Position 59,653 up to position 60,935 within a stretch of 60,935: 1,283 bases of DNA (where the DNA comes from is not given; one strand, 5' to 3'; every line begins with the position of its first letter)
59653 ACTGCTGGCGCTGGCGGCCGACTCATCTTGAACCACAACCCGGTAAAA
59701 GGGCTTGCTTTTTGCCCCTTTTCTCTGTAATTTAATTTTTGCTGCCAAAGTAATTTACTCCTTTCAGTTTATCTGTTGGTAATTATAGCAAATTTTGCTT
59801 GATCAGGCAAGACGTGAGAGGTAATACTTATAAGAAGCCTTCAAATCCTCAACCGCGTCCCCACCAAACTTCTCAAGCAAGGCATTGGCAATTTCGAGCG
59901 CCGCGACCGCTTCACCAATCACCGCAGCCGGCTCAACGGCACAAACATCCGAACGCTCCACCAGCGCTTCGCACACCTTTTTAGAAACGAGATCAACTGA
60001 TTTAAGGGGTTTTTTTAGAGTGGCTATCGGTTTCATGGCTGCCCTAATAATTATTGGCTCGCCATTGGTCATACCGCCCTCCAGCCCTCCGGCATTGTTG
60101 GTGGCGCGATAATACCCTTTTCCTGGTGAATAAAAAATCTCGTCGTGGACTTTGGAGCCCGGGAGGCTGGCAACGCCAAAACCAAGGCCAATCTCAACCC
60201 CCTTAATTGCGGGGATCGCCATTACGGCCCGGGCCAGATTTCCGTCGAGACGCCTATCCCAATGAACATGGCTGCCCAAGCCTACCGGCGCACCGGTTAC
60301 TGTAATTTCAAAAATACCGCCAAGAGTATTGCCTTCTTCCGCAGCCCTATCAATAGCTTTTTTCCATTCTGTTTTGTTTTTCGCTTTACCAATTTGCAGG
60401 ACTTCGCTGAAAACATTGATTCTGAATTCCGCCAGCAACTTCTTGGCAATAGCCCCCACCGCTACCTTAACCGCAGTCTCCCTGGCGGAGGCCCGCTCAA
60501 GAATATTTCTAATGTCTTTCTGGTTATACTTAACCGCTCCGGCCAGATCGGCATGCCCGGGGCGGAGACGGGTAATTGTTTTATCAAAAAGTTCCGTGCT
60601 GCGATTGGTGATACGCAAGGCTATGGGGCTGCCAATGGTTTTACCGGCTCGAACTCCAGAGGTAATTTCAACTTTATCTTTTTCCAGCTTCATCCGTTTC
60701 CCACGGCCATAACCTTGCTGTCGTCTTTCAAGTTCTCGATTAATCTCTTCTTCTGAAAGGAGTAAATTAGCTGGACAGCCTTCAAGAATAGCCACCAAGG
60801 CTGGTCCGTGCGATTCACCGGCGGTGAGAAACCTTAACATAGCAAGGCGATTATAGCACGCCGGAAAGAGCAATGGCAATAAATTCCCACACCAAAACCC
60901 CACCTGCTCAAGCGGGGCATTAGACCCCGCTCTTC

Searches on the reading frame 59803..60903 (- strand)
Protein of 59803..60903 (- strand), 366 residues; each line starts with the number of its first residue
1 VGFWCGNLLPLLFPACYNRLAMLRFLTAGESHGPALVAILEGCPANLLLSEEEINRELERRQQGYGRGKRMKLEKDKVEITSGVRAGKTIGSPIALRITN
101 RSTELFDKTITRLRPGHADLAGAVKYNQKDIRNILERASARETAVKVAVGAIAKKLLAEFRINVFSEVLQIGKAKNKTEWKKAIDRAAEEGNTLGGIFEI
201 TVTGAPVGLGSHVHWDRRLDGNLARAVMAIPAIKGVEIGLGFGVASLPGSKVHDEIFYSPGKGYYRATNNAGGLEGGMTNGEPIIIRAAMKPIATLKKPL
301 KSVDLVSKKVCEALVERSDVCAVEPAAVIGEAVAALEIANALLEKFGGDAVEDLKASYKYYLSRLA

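Call 77: search_protein_families(library=pfam, proteins=[window:59803-60903:-], max_evalue=0.0001)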
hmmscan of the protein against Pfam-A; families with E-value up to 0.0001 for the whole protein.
window:59803-60903:- (366 aa): 1 family
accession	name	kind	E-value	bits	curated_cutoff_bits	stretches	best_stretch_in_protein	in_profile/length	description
PF01264.26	Chorismate_synt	-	2.6e-112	375.2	27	1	23-343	1-327/327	Chorismate synthase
